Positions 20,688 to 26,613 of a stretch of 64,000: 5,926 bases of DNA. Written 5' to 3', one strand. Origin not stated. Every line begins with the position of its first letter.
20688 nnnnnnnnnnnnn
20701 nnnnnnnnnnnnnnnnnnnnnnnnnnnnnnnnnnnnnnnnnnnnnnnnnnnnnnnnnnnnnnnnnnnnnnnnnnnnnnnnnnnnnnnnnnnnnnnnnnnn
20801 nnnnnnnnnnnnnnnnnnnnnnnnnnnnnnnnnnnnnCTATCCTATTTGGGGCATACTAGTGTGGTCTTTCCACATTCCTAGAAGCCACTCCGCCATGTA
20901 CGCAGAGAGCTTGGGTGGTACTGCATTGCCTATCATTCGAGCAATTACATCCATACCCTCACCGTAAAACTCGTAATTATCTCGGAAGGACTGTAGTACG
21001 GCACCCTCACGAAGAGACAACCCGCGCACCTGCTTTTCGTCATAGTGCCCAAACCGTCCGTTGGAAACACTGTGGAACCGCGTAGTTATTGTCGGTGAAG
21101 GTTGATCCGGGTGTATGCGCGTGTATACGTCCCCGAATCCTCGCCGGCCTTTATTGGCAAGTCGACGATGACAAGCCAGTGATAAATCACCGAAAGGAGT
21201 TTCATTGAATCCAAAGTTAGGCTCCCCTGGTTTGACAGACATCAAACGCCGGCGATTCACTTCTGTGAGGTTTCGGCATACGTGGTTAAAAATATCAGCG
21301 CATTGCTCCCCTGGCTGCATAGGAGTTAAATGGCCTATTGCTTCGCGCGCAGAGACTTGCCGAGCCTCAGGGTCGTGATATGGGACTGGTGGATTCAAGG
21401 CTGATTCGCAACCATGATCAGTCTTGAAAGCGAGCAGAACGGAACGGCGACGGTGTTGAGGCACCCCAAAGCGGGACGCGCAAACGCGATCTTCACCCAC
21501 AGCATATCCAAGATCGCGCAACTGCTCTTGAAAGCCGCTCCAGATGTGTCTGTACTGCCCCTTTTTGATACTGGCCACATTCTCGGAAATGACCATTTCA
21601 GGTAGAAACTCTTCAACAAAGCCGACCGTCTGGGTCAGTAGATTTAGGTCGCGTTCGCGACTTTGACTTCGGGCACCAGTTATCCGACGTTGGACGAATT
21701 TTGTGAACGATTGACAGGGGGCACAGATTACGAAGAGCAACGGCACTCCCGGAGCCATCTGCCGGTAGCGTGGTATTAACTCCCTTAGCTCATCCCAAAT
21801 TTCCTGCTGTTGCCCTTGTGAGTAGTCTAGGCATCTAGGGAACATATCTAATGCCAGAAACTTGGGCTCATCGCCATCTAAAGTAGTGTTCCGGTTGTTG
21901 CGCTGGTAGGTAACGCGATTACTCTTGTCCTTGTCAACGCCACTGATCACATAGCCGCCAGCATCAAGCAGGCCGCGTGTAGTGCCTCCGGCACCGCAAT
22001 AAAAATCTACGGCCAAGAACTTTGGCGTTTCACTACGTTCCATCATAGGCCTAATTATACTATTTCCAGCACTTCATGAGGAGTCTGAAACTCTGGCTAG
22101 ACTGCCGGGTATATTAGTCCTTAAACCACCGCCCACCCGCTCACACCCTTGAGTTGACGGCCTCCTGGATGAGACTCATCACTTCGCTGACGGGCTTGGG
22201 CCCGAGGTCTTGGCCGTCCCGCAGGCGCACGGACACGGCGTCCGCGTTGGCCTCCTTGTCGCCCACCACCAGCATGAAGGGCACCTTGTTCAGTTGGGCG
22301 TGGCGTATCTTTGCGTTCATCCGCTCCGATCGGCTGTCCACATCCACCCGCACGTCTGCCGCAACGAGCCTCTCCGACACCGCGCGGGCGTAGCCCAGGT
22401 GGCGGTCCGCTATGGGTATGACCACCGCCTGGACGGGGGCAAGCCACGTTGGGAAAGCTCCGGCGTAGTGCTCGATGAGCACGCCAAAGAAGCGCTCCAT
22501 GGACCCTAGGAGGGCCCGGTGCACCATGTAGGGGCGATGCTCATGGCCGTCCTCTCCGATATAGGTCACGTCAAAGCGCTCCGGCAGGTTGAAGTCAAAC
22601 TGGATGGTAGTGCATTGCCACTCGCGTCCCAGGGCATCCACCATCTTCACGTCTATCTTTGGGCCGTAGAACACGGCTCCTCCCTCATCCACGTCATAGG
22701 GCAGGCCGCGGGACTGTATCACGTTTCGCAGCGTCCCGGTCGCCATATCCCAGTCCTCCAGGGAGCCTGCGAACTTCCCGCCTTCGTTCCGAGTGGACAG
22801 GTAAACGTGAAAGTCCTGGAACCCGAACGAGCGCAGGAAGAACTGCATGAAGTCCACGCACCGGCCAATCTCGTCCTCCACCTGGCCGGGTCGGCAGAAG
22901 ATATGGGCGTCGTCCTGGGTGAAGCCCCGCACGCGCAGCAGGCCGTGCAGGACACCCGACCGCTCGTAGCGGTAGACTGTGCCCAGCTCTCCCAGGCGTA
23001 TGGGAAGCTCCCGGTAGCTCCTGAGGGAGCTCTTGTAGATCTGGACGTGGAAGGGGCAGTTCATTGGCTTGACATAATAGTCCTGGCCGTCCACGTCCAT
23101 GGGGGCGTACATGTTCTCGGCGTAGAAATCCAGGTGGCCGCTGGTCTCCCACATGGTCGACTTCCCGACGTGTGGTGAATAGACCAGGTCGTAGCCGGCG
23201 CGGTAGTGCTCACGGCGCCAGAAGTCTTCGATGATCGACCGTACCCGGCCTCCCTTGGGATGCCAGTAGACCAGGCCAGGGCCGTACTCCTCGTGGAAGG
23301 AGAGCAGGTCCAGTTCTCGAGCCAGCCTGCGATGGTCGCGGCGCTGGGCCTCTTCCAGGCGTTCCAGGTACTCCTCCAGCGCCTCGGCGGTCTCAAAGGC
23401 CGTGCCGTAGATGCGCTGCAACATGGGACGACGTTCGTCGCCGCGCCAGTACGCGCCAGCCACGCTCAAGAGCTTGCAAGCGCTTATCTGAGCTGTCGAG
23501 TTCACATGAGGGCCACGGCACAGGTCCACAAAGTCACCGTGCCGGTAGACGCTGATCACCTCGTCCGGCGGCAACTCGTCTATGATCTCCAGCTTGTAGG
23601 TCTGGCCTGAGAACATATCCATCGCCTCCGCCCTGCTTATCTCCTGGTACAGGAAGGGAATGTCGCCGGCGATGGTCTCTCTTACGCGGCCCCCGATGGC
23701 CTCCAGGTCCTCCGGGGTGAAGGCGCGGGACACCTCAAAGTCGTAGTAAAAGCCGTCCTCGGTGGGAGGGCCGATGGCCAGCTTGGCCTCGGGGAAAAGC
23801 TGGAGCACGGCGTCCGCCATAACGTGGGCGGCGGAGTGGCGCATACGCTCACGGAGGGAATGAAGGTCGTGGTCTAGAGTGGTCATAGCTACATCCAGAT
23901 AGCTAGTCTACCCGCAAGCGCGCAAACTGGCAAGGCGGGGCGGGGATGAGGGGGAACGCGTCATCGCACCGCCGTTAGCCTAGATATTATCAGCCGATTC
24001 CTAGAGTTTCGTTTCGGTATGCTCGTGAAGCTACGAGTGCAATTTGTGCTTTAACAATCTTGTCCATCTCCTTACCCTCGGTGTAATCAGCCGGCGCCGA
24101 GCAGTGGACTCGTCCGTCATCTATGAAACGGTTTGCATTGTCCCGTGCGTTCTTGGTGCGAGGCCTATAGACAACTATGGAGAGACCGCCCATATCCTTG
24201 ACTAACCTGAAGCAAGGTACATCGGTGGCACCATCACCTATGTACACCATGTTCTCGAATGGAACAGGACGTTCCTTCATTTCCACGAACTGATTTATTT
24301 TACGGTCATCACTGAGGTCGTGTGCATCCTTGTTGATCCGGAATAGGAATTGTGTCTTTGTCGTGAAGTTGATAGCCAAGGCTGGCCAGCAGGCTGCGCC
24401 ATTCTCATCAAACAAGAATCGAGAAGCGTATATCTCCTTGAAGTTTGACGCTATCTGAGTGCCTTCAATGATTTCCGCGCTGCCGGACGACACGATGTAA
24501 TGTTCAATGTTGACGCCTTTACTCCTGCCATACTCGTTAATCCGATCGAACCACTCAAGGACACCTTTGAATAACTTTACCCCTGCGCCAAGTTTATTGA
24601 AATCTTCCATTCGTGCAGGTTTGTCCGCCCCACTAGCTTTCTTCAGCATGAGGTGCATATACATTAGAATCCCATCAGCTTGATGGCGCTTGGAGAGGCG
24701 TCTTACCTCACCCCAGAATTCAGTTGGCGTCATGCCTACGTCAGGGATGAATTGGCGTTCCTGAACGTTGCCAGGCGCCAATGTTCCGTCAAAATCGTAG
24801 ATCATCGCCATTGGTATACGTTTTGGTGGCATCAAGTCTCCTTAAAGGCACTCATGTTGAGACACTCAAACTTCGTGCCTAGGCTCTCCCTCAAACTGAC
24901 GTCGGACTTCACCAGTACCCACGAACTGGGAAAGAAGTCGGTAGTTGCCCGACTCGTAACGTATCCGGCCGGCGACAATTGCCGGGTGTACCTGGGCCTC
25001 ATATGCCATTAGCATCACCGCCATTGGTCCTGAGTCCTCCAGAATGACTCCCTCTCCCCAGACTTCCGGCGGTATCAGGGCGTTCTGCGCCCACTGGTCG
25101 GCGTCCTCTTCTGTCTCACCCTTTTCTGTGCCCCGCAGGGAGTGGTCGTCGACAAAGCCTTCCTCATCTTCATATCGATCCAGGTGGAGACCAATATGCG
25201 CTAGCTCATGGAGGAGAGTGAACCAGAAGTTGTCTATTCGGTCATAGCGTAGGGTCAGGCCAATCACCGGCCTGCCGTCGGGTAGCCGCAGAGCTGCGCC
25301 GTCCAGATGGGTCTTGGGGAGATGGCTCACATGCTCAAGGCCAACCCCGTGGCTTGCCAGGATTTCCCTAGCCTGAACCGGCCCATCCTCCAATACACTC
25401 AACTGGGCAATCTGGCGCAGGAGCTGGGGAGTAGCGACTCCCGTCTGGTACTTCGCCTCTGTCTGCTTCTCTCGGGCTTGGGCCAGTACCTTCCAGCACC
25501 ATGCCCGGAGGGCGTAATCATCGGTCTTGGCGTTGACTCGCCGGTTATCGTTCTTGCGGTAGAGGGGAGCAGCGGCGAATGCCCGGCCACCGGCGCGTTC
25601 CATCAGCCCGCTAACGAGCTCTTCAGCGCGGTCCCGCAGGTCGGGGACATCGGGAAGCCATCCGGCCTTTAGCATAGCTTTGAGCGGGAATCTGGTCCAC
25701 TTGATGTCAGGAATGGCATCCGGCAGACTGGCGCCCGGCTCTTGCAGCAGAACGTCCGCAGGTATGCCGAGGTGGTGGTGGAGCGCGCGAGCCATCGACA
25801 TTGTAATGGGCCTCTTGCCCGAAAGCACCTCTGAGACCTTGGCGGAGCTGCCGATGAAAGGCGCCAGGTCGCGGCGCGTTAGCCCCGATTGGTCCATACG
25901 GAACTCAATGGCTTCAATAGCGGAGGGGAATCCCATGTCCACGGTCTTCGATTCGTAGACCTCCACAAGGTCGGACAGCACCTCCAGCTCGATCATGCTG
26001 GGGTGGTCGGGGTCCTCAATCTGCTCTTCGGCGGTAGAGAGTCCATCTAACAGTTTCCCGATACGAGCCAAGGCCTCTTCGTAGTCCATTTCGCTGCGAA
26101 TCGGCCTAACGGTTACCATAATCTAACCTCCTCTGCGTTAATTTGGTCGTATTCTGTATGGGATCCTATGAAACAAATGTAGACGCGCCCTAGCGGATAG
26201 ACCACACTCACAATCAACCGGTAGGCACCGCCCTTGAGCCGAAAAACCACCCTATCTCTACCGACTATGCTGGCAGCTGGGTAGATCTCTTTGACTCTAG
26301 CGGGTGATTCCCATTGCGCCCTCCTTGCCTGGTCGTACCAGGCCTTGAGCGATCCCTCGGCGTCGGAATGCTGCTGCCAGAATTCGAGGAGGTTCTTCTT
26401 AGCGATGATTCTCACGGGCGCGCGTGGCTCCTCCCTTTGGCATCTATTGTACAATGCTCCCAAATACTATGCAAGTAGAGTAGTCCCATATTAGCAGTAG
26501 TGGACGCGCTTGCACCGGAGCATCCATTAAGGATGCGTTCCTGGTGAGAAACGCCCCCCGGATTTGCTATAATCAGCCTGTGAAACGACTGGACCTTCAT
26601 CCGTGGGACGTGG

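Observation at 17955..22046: dcm - 810-aa GHKL ATPase - vsr cassette: candidate ATP-dependent restriction/defence module with an uncharacterised effector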

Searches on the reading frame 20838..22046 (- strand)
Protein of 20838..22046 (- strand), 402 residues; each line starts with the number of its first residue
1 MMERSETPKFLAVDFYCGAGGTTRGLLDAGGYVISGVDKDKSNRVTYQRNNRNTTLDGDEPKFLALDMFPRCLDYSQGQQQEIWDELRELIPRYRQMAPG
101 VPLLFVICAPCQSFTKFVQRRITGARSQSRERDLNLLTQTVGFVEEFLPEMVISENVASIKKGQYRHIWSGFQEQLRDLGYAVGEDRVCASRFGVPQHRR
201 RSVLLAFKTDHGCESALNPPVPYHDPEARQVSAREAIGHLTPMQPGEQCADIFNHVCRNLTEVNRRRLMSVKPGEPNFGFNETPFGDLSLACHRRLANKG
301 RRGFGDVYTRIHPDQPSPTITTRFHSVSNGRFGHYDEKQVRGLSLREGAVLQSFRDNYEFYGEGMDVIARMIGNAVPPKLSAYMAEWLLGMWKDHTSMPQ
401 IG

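Call 3: search_protein_families(library=pfam, proteins=[window:20838-22046:-], max_evalue=0.01)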
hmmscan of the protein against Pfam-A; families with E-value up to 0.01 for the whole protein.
window:20838-22046:- (402 aa): 1 family
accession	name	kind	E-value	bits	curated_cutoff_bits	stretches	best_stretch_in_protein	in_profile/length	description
PF00145.23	DNA_methylase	-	5.4e-34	118.5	22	1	104-386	64-320/324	C-5 cytosine-specific DNA methylase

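Call 4: search_protein_families(library=padloc, proteins=[window:20838-22046:-], max_evalue=0.01)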
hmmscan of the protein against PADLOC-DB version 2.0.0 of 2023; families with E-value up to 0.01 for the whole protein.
window:20838-22046:- (402 aa): 53 families (the best 25 are shown)
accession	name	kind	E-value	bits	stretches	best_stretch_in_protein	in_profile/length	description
PDLC03378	MTase_II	-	4.1e-60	201.9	1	9-395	2-333/344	Type II methyltransferase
PDLC02651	DrmMII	-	3.6e-58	195.3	2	105-389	76-354/371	DrmMII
PDLC03234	MTase_II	-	1.8e-49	167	2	9-248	4-210/375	Type II methyltransferase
PDLC00033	DruM2|DruM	-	7.9e-42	141.8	1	8-391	20-363/368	DNA cytosine methylase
PDLC03237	MTase_II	-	2e-37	126.7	2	12-225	796-983/1036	Type II methyltransferase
PDLC03326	MTase_II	-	1.2e-34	118.3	1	9-386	4-370/412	Type II methyltransferase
PDLC02649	DrmMII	-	5.8e-32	109.2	2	106-254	120-261/422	DrmMII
PDLC00026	DruM2|DruM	-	8.3e-27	92.6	1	9-388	4-314/336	DNA cytosine methylase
PDLC03272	MTase_II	-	2.4e-26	90.8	1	4-392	69-390/407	Type II methyltransferase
PDLC03343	MTase_II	-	5.2e-26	89.6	2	302-392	366-451/462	Type II methyltransferase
PDLC00027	DruM2|DruM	-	4e-25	86.9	2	105-223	75-185/361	DNA cytosine methylase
PDLC03232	MTase_II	-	4.7e-25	86.3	2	298-387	368-455/465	Type II methyltransferase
PDLC02648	DrmMII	-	4.7e-23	79.7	3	252-389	318-448/468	DrmMII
PDLC03225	MTase_II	-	7.7e-21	72.4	2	252-394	472-600/615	Type II methyltransferase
PDLC03381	MTase_II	-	9e-21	72.3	2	254-385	11-138/396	Type II methyltransferase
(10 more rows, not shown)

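Call 5: search_protein_families(library=ncbifam, proteins=[window:20838-22046:-], max_evalue=0.01)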
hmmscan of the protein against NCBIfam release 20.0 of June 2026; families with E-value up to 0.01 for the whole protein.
window:20838-22046:- (402 aa): 2 families
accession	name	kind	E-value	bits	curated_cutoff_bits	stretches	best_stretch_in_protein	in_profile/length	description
TIGR00675.1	dcm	superfamily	2.8e-24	86.4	100.65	1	13-385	2-326/329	DNA (cytosine-5-)-methyltransferase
NF007772.0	PRK10458.1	subfamily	2.3e-05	23.2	710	1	9-211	88-290/472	DNA cytosine methylase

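Call 59: list_cluster_members(proteins=[P0090, P0119, P0067, P0007, P0107, window:20838-22046:-, L042:5938-8460:+, L049:6001-8493:+])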
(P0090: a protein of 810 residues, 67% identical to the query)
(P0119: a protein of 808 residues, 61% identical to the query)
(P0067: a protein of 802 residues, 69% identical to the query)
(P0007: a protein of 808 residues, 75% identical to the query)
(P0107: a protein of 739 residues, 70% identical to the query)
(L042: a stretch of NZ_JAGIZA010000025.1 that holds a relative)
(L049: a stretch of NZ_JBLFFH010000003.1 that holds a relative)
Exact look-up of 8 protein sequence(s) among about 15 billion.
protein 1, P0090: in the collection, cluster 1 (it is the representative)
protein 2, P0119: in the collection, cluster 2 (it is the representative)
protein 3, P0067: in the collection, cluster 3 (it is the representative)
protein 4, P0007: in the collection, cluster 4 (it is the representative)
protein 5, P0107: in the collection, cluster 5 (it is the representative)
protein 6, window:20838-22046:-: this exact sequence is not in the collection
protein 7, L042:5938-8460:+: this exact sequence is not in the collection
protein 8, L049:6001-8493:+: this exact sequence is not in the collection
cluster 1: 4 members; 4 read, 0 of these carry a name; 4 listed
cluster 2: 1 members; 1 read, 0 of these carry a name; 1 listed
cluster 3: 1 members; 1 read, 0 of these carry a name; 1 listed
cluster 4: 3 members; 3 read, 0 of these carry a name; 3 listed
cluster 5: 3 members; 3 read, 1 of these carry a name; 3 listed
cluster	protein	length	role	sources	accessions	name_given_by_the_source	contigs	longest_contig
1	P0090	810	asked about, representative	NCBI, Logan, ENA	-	-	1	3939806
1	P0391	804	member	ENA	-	-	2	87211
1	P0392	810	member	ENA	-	-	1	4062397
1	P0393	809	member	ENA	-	-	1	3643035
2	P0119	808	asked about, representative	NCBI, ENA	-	-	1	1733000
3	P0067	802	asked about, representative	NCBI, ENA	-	-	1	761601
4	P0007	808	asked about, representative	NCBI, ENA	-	-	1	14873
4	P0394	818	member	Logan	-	-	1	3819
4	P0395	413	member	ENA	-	-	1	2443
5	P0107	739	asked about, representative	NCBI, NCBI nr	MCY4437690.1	MAG: hypothetical protein OXE05_10200 [Chloroflexi bacterium] | hypothetical protein [Chloroflexota bacterium]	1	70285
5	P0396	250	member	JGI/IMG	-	-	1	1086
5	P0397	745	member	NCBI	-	-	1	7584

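Call 60: search_solved_structures(query=window:20838-22046:-, max_evalue=0.001)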
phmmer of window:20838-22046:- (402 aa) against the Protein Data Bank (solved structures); distinct sequences matched with E-value up to 0.001: 28.
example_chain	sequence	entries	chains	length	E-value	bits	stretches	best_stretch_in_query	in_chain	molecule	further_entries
3ubt_Y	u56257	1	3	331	6.6e-13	51.6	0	13-86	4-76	Modification methylase HaeIII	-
1dct_A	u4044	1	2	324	1.5e-12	50.4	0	13-86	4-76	PROTEIN (MODIFICATION METHYLASE HAEIII)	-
9ped_A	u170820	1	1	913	4.2e-09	39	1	252-383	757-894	DNA (cytosine-5)-methyltransferase 1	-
9m5u_A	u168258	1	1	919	4.3e-09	39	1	252-383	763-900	DNA (cytosine-5)-methyltransferase 1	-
9v4p_A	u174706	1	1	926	4.4e-09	39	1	252-383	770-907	DNA (cytosine-5)-methyltransferase 1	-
3pt9_A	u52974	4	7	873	1.8e-08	37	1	304-382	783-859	DNA (cytosine-5)-methyltransferase 1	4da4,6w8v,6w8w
9peb_A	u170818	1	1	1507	1.8e-08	37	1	252-383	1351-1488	DNA (cytosine-5)-methyltransferase 1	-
9pec_A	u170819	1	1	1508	1.8e-08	37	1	252-383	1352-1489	DNA (cytosine-5)-methyltransferase 1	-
9m5x_A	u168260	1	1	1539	1.9e-08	36.9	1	252-383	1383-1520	DNA (cytosine-5)-methyltransferase 1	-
9v4o_A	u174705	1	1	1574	2e-08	36.8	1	252-383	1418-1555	DNA (cytosine-5)-methyltransferase 1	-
5gut_A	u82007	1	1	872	2.3e-08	36.6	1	304-382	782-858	DNA (cytosine-5)-methyltransferase 1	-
3pt6_A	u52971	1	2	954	2.4e-08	36.6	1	304-382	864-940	DNA (cytosine-5)-methyltransferase 1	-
5guv_A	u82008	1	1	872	2.5e-08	36.5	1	304-382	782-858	DNA (cytosine-5)-methyltransferase 1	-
5wy1_A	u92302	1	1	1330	6.3e-08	35.2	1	304-382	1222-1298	DNA (cytosine-5)-methyltransferase 1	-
3av4_A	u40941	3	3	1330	6.7e-08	35.1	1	304-382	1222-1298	DNA (cytosine-5)-methyltransferase 1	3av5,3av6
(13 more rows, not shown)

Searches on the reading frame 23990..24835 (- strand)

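Call 3: search_protein_families(library=pfam, proteins=[window:23990-24835:-], max_evalue=0.01)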
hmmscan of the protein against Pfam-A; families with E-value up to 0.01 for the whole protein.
window:23990-24835:- (281 aa): 3 families
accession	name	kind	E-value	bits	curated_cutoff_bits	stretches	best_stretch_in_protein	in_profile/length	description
PF12710.13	HAD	-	3.3e-11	44.4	27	1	12-210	2-189/189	haloacid dehalogenase-like hydrolase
PF06888.18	Put_Phosphatase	-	0.0006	19.7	27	1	11-207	3-183/234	Putative Phosphatase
PF00702.32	Hydrolase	-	0.0049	17.7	26.4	0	10-99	3-65/191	haloacid dehalogenase-like hydrolase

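Call 4: search_protein_families(library=padloc, proteins=[window:23990-24835:-], max_evalue=0.01)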
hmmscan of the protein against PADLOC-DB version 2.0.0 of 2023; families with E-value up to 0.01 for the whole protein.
window:23990-24835:- (281 aa): 3 families
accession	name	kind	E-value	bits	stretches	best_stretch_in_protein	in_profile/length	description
PDLC05002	PDC-S34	-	5.1e-120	398.1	1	5-272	3-270/284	-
PDLC05000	PDC-S34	-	2.2e-99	331.5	1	7-269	2-261/416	-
PDLC05001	PDC-S34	-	5.6e-91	303.4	1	8-269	15-273/384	-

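Call 5: search_protein_families(library=ncbifam, proteins=[window:23990-24835:-], max_evalue=0.01)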
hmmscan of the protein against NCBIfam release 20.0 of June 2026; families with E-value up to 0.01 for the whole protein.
window:23990-24835:- (281 aa): 4 families
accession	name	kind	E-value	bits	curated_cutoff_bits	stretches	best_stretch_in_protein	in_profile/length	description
TIGR01488.1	HAD-SF-IB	subfamily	3.4e-07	30.4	45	1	11-212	2-177/177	HAD-IB family phosphatase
TIGR01489.1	DKMTPPase-SF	subfamily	0.00023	21.3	81.55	1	11-207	4-176/188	MtnX-like HAD-IB family phosphatase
NF007560.0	PRK10187.1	equivalog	0.0027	17.1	327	0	186-228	183-225/266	trehalose-phosphatase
TIGR01484.1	HAD-SF-IIB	subfamily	0.0066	16.5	41.8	0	186-214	189-217/221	HAD-IIB family hydrolase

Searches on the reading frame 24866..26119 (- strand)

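Call 3: search_protein_families(library=pfam, proteins=[window:24866-26119:-], max_evalue=0.01)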
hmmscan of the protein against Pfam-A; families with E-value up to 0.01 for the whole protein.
window:24866-26119:- (417 aa): 2 families
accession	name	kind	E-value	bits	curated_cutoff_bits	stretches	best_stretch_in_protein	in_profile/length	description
PF06114.19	Peptidase_M78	-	6.9e-05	23.1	22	1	265-351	9-89/123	IrrE N-terminal-like domain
PF01381.28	HTH_3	-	0.0018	18.7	23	1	74-124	5-55/55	Helix-turn-helix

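Call 4: search_protein_families(library=padloc, proteins=[window:24866-26119:-], max_evalue=0.01)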
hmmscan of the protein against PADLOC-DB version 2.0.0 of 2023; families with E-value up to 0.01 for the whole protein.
window:24866-26119:- (417 aa): 4 families
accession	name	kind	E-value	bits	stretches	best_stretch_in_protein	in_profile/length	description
PDLC03982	PD-Lambda-2_B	-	3e-128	426.5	1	1-410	1-397/402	-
PDLC04141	capP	-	2.4e-05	21.9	1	298-356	67-120/242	capP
PDLC03947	RmrA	-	0.0051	13.7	1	245-359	156-262/383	-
PDLC03950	RmrA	-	0.0052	13.8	0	280-354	179-244/369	-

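Call 5: search_protein_families(library=ncbifam, proteins=[window:24866-26119:-], max_evalue=0.01)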
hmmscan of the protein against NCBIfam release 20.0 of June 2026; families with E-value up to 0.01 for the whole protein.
window:24866-26119:- (417 aa): 0 families

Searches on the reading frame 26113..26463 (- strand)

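Call 3: search_protein_families(library=pfam, proteins=[window:26113-26463:-], max_evalue=0.01)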
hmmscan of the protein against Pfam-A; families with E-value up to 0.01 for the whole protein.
window:26113-26463:- (116 aa): 1 family
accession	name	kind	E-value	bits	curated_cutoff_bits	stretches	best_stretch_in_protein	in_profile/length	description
PF09907.15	HigB_toxin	-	5.2e-26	91.2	27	1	36-108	2-74/74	HigB_toxin, RelE-like toxic component of a toxin-antitoxin system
